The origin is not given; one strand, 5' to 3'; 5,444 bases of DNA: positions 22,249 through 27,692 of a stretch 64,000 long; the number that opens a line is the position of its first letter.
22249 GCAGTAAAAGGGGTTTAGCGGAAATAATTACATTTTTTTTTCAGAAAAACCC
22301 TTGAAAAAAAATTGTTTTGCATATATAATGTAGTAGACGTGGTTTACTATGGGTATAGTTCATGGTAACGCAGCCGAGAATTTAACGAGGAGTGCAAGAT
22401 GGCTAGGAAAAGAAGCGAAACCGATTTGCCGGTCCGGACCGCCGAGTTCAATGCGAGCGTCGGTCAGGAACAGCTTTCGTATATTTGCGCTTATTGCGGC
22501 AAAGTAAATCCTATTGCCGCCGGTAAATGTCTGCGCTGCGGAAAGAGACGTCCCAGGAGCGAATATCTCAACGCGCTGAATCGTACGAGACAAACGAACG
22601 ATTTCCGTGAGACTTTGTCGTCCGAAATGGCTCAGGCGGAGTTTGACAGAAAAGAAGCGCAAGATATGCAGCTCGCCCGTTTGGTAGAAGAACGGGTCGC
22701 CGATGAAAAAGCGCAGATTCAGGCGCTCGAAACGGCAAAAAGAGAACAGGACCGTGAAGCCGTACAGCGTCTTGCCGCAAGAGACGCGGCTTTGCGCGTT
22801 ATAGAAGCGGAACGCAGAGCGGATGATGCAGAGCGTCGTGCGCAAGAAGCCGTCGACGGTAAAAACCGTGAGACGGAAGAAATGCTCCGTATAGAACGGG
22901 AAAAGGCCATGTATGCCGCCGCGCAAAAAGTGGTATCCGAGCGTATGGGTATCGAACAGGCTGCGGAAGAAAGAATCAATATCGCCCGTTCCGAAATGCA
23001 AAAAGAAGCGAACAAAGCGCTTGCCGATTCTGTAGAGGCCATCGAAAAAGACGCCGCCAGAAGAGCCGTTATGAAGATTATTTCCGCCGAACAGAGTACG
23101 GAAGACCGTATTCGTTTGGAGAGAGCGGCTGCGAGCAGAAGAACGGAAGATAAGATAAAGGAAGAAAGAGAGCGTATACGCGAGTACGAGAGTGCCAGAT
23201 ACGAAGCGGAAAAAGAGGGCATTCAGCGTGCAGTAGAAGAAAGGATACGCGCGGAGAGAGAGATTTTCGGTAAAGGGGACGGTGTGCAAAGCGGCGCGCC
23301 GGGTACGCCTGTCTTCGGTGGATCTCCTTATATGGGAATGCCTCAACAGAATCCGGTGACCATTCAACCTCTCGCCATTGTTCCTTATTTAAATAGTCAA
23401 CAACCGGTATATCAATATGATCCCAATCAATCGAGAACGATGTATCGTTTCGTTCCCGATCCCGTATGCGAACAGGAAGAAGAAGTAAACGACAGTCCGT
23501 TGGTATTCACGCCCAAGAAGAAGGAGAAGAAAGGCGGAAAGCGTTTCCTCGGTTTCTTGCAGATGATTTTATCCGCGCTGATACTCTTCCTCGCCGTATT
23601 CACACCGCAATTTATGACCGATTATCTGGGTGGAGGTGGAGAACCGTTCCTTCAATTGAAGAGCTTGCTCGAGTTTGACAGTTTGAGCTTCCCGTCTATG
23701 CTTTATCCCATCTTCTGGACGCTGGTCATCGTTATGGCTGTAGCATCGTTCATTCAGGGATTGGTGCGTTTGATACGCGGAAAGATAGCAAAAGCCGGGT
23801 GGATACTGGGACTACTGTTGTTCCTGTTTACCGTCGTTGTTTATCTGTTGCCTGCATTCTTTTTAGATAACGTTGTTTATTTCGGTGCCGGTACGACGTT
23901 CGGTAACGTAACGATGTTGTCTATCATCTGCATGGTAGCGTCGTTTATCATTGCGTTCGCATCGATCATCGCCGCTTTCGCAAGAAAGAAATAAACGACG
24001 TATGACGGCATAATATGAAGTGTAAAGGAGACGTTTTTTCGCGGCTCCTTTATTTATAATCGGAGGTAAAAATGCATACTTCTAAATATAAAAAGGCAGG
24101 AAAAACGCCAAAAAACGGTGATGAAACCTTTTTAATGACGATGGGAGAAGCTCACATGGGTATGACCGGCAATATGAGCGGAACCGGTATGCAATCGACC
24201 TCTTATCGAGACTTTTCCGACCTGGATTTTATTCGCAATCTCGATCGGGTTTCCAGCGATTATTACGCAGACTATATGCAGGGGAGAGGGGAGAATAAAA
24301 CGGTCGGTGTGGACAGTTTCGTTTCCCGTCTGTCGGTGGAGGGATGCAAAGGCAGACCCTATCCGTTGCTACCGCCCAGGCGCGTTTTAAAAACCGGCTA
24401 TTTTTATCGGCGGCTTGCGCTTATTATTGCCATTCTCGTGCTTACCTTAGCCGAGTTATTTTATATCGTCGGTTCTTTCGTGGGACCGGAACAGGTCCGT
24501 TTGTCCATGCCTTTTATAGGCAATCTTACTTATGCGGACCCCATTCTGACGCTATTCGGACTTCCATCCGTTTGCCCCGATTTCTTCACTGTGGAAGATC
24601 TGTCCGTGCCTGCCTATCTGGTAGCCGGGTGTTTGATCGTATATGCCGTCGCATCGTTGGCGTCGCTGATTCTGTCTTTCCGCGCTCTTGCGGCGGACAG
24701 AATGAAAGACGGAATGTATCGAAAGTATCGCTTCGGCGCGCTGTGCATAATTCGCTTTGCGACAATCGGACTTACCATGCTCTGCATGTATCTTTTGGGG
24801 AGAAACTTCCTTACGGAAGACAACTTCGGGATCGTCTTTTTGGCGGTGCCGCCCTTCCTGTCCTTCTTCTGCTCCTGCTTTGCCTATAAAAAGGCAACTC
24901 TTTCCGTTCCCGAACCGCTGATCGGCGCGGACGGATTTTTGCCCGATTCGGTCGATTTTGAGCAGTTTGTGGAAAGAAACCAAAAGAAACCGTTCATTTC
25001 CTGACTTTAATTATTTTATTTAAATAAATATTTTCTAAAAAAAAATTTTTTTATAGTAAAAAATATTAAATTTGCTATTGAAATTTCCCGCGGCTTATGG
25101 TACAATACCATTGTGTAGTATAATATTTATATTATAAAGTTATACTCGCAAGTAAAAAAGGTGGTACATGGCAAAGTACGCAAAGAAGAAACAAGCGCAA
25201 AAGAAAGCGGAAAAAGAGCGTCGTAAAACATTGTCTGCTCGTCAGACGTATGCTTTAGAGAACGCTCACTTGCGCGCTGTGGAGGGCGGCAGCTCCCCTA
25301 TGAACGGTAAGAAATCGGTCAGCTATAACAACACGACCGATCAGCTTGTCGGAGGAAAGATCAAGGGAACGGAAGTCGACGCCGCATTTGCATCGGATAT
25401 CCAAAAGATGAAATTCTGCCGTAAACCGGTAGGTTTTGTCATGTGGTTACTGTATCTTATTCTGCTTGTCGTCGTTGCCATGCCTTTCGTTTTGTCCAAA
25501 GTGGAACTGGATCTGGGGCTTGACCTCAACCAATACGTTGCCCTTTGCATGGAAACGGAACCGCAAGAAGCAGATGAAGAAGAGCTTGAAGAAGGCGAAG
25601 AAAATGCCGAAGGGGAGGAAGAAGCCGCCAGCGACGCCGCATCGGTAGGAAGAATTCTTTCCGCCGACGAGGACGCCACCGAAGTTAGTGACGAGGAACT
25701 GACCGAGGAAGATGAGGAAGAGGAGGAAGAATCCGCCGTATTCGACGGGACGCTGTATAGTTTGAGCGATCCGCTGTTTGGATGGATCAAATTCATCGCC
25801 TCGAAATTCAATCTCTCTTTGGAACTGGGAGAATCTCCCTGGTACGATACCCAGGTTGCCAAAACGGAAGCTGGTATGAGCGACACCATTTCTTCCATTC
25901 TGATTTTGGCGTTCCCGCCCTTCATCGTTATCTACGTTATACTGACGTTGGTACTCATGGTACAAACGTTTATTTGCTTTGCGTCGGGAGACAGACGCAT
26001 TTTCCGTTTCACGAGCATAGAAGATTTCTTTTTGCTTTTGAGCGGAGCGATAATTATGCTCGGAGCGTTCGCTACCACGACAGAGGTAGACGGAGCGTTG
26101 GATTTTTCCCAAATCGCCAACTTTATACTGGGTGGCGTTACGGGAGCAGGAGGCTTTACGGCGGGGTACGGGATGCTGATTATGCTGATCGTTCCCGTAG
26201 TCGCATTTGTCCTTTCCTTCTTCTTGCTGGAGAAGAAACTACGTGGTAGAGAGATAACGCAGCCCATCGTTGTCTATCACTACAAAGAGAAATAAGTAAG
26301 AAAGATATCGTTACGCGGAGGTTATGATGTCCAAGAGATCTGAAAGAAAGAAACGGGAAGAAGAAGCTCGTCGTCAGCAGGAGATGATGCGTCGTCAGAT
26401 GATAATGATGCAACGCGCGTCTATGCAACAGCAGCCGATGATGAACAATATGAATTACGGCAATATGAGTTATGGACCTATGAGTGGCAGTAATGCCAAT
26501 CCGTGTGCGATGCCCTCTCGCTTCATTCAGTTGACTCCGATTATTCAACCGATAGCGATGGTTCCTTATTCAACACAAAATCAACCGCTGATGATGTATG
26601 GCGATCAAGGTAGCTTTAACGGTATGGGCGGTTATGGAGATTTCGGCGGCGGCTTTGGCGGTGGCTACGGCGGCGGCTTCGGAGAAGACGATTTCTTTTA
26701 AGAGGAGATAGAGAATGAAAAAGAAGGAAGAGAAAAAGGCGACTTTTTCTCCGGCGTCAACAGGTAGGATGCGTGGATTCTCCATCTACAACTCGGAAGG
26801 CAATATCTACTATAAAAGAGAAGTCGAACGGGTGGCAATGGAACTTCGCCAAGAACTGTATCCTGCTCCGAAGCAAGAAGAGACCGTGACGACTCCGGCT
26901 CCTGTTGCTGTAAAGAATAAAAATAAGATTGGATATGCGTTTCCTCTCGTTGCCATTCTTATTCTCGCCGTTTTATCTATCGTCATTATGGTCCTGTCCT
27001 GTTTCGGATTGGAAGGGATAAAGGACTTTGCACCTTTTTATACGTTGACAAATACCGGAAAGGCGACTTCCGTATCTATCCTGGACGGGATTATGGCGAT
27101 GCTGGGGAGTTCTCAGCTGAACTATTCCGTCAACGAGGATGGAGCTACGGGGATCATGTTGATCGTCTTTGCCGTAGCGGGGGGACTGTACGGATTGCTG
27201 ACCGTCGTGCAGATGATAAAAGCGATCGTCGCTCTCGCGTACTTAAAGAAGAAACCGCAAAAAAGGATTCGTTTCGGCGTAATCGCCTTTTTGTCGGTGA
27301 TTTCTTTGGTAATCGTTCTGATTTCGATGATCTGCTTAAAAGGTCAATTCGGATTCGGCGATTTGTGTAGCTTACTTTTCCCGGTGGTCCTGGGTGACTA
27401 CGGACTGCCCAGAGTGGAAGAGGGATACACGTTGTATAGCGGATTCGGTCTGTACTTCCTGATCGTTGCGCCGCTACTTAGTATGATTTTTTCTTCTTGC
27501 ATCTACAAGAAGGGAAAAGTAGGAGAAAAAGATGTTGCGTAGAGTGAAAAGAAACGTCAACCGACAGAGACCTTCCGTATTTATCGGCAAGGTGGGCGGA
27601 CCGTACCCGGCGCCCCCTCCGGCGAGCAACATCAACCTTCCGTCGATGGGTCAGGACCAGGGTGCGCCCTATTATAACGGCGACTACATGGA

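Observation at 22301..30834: Ten-gene array with no recognisable family: seven paralogous 4-TM membrane proteins interleaved with three soluble low-complexity mini-proteins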

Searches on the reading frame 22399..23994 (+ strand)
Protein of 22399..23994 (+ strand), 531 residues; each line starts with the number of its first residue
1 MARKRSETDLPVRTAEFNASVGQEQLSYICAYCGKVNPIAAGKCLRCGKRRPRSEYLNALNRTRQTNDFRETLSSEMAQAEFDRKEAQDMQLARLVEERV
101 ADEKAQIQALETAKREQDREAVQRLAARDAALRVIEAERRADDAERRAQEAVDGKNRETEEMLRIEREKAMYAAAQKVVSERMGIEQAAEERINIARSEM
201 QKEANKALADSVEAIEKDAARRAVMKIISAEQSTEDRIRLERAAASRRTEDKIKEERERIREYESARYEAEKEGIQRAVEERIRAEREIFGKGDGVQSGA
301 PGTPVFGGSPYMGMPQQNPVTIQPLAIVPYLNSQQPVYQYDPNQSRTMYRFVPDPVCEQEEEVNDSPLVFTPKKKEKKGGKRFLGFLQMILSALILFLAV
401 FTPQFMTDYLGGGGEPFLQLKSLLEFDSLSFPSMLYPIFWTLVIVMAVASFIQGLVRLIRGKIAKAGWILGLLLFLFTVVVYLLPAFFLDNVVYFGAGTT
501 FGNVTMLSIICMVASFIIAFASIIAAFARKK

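Call 3: search_protein_families(library=pfam, proteins=[window:22399-23994:+], max_evalue=1)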
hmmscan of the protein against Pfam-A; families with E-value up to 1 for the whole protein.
window:22399-23994:+ (531 aa): 2 families
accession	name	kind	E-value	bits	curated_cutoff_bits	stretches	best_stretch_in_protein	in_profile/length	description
PF23458.2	DUF7130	-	0.12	12.8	35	1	14-51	40-80/89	Domain of unknown function (DUF7130)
PF03604.18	Zn_ribbon_RPAB4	-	0.81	9.9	24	0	28-47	1-20/32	DNA directed RNA polymerase, 7 kDa subunit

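Call 4: search_protein_families(library=ncbifam, proteins=[window:22399-23994:+], max_evalue=1)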
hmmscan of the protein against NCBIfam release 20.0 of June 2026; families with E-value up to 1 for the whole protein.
window:22399-23994:+ (531 aa): 3 families
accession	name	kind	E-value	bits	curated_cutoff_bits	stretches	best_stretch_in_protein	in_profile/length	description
NF003161.0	PRK04136.1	equivalog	0.00028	20.4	54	1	28-51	15-38/49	50S ribosomal protein L40e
TIGR00201.1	comF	subfamily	0.039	13.9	233.55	1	30-105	1-77/190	ComF family protein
NF005280.0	PRK06797.1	equivalog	0.14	12.7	106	1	55-190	10-133/135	flagellar basal body rod protein FlgB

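Call 54: search_protein_families(library=padloc, proteins=[window:22399-23994:+], max_evalue=0.01)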
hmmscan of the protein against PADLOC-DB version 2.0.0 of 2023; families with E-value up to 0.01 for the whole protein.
window:22399-23994:+ (531 aa): 0 families

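Call 55: search_protein_families(library=phrogs, proteins=[window:22399-23994:+], max_evalue=0.01)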
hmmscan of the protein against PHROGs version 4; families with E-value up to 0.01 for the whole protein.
window:22399-23994:+ (531 aa): 0 families

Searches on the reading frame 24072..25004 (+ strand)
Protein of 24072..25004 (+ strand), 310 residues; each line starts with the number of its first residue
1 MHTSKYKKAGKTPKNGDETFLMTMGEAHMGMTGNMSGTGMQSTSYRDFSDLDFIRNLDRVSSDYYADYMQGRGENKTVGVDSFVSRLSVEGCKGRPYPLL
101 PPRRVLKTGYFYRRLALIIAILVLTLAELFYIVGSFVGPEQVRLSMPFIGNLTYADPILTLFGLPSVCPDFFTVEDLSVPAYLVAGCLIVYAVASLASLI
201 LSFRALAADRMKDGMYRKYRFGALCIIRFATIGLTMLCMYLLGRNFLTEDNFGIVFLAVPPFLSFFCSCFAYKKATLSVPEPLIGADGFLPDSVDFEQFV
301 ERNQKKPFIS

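Call 3: search_protein_families(library=pfam, proteins=[window:24072-25004:+], max_evalue=1)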
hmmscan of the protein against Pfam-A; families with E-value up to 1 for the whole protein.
window:24072-25004:+ (310 aa): 1 family
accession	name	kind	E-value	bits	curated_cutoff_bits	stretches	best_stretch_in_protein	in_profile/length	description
PF06664.17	WLS-like_TM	-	0.38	10.5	28.3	1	179-272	150-241/247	Wntless-like, transmembrane domain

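Call 4: search_protein_families(library=ncbifam, proteins=[window:24072-25004:+], max_evalue=1)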
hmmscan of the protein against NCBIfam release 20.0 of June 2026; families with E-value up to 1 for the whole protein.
window:24072-25004:+ (310 aa): 0 families

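Call 54: search_protein_families(library=padloc, proteins=[window:24072-25004:+], max_evalue=0.01)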
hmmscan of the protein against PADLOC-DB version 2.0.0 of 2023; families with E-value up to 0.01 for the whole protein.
window:24072-25004:+ (310 aa): 0 families

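Call 55: search_protein_families(library=phrogs, proteins=[window:24072-25004:+], max_evalue=0.01)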
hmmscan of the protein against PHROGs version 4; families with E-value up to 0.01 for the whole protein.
window:24072-25004:+ (310 aa): 0 families

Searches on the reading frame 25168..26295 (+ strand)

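Call 3: search_protein_families(library=pfam, proteins=[window:25168-26295:+], max_evalue=1)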
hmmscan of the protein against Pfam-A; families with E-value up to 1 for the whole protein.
window:25168-26295:+ (375 aa): 2 families
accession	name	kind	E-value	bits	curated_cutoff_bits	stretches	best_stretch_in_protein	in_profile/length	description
PF12420.13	DUF3671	-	0.051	13.5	34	1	76-262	147-204/223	Fam-L, Fam-M like protein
PF10726.14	DUF2518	-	0.37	10.9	25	1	255-315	13-74/145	Protein of function (DUF2518)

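Call 4: search_protein_families(library=ncbifam, proteins=[window:25168-26295:+], max_evalue=1)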
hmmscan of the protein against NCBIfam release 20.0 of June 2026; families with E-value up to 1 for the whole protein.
window:25168-26295:+ (375 aa): 0 families

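Call 54: search_protein_families(library=padloc, proteins=[window:25168-26295:+], max_evalue=0.01)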
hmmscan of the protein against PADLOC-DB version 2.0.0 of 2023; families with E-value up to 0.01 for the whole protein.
window:25168-26295:+ (375 aa): 0 families

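Call 55: search_protein_families(library=phrogs, proteins=[window:25168-26295:+], max_evalue=0.01)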
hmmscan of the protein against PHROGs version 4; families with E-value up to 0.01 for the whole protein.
window:25168-26295:+ (375 aa): 0 families

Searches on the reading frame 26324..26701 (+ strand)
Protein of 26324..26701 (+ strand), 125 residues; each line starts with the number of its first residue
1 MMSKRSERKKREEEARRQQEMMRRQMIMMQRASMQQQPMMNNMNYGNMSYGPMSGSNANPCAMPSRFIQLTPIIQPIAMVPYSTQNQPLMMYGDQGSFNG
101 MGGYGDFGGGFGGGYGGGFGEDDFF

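Call 3: search_protein_families(library=pfam, proteins=[window:26324-26701:+], max_evalue=1)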
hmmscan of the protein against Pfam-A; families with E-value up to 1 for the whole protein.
window:26324-26701:+ (125 aa): 1 family
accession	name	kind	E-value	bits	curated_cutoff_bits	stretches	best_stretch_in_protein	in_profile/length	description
PF15621.11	PROL5-SMR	-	0.069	13.9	25.3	1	15-85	26-96/115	Proline-rich submaxillary gland androgen-regulated family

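Call 4: search_protein_families(library=ncbifam, proteins=[window:26324-26701:+], max_evalue=1)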
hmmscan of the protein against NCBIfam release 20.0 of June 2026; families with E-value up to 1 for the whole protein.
window:26324-26701:+ (125 aa): 1 family
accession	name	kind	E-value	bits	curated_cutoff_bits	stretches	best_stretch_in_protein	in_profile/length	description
NF047320.1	morpho_MmpB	equivalog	0.28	11.2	34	1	8-29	7-28/39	morphogenic membrane protein MmpB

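Call 17: find_homologous_proteins(query=window:26324-26701:+)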
Query window:26324-26701:+ (125 aa): 18 proteins with E <= 0.001 among 287 candidates.
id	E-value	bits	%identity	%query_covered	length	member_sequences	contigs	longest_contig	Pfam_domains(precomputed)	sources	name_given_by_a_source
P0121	1.3e-75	269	100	99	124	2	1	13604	-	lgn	-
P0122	1.5e-38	150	81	46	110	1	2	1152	-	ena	-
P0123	2.1e-37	146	59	64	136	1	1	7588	-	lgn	-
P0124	6.2e-37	144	76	76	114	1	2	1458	-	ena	-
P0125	3.0e-36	142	63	99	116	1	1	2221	-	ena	-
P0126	1.7e-35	140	62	99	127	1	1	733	-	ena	-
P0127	5.2e-31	125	87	48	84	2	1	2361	-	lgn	-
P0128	9.3e-27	111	67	71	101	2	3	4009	-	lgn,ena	-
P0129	2.7e-24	104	56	99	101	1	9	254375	-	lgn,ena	-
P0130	5.8e-21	93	58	72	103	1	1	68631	-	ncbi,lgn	-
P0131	3.1e-17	81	50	86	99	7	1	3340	-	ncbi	-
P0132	1.8e-16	78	52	86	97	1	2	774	-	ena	-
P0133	1.0e-15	76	51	71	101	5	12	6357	-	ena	-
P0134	1.2e-15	76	58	75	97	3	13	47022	-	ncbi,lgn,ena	-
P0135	1.3e-15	75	50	86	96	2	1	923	-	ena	-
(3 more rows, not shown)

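Call 54: search_protein_families(library=padloc, proteins=[window:26324-26701:+], max_evalue=0.01)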
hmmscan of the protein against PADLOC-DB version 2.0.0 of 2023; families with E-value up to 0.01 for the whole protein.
window:26324-26701:+ (125 aa): 0 families

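Call 55: search_protein_families(library=phrogs, proteins=[window:26324-26701:+], max_evalue=0.01)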
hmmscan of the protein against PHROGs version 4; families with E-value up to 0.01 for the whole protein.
window:26324-26701:+ (125 aa): 0 families

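Call 61: predict_structure(alignment_id=A5)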
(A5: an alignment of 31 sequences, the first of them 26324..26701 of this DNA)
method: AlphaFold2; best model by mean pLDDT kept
length: 125 residues; sequences in the alignment: 31
mean_pLDDT: 60.7   pTM: 0.27
mean pLDDT of the five models: 60.7, 60.7, 60.6, 59.8, 59.2
residues with pLDDT >= 90: 1; 70-90: 35; 50-70: 49; < 50: 40
segments of 3 or more residues with pLDDT < 50: 38-40, 42-45, 47-50, 54-57, 95-105, 107-110, 116-119, 122-124
pLDDT, mean of each block of 10 residues (from residue 1): 65 86 85 55 49 53 73 70 57 47 47 48 47
secondary structure, 60 per line:
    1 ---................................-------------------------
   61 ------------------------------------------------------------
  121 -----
elements in order: H4-35

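Call 66: search_solved_structures(query=A5, max_evalue=10)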
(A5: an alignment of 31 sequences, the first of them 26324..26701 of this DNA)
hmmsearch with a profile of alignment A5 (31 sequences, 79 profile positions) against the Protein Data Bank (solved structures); distinct sequences matched with E-value up to 10: 0.

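Call 84: find_related_loci(query=A5, collection=metagenome_contigs, flank=8000)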
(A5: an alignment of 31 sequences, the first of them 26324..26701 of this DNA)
Query A5 (125 aa) in metagenome_contigs; peptide patterns used: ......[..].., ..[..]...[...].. (x = any residue, [..] = any of these).
43 stretches matched a pattern; 31 encode a relative of the query (tblastn E <= 1e-3); 31 distinct loci.
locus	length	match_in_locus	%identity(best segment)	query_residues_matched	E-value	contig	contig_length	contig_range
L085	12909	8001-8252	57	1-95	2e-19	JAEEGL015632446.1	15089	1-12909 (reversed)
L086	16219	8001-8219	46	8-92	5e-16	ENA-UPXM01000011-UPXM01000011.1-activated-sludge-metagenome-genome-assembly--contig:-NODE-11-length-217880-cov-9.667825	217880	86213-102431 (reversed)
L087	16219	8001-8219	46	8-92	5e-16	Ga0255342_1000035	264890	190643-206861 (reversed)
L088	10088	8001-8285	50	2-109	4e-15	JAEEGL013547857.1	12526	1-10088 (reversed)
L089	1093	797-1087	35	18-98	2e-14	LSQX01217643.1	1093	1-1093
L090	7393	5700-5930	43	1-92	5e-14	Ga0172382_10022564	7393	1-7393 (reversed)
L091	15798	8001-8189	38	25-95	2e-13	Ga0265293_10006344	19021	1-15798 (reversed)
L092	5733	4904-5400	52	48-97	3e-13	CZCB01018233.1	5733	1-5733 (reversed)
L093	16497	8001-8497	52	48-97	3e-13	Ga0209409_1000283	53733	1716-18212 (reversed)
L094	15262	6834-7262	48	33-97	4e-13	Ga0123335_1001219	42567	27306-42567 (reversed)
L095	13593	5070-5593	48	48-110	5e-13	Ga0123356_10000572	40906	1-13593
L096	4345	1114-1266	51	48-98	5e-13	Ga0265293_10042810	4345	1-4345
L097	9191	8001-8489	32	9-98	5e-13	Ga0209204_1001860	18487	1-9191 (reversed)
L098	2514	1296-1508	38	2-95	1e-12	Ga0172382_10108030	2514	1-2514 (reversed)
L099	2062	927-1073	53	47-95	1e-12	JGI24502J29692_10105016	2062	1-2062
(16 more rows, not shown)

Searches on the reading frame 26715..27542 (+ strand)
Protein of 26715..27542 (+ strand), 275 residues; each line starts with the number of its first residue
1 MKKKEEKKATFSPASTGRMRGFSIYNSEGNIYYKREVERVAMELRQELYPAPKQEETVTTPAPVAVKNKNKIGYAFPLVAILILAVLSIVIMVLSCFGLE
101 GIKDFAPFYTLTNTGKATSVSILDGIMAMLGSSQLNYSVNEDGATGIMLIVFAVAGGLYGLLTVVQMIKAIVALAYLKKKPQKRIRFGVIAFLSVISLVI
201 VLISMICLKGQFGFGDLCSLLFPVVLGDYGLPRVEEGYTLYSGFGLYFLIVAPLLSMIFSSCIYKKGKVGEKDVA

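Call 3: search_protein_families(library=pfam, proteins=[window:26715-27542:+], max_evalue=1)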
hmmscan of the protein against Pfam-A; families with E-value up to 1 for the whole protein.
window:26715-27542:+ (275 aa): 4 families
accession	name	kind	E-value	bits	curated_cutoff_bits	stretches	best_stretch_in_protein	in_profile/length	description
PF06664.17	WLS-like_TM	-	0.0029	17.4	28.3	1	75-209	108-211/247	Wntless-like, transmembrane domain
PF05777.17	Acp26Ab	-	0.02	16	25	1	89-147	5-61/90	Drosophila accessory gland-specific peptide 26Ab (Acp26Ab)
PF06770.17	Arif-1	-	0.53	10.4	27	0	152-208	31-85/190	Actin-rearrangement-inducing factor (Arif-1)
PF00032.22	Cytochrom_B_C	-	0.75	10.5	20.7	1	154-207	27-80/102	Cytochrome b(C-terminal)/b6/petD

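Call 4: search_protein_families(library=ncbifam, proteins=[window:26715-27542:+], max_evalue=1)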
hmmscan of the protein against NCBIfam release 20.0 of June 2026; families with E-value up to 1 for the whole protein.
window:26715-27542:+ (275 aa): 2 families
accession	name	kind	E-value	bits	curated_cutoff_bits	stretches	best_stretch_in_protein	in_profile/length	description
NF033821.0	YoaK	equivalog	0.041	13.6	32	1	71-87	2-17/32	YoaK family small membrane protein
NF003000.0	PRK03776.1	equivalog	0.99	7.3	574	1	69-129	23-84/763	phosphatidylglycerol--membrane-oligosaccharide glycerophosphotransferase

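Call 7: find_encoding_contigs(protein=window:26715-27542:+, flank=10000, max_places=6)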
Protein window:26715-27542:+ (275 aa): no gene with exactly this product is on record in the collection.

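Call 54: search_protein_families(library=padloc, proteins=[window:26715-27542:+], max_evalue=0.01)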
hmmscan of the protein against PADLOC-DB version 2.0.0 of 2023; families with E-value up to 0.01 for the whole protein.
window:26715-27542:+ (275 aa): 0 families

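Call 55: search_protein_families(library=phrogs, proteins=[window:26715-27542:+], max_evalue=0.01)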
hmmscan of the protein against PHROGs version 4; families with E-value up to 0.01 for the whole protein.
window:26715-27542:+ (275 aa): 0 families
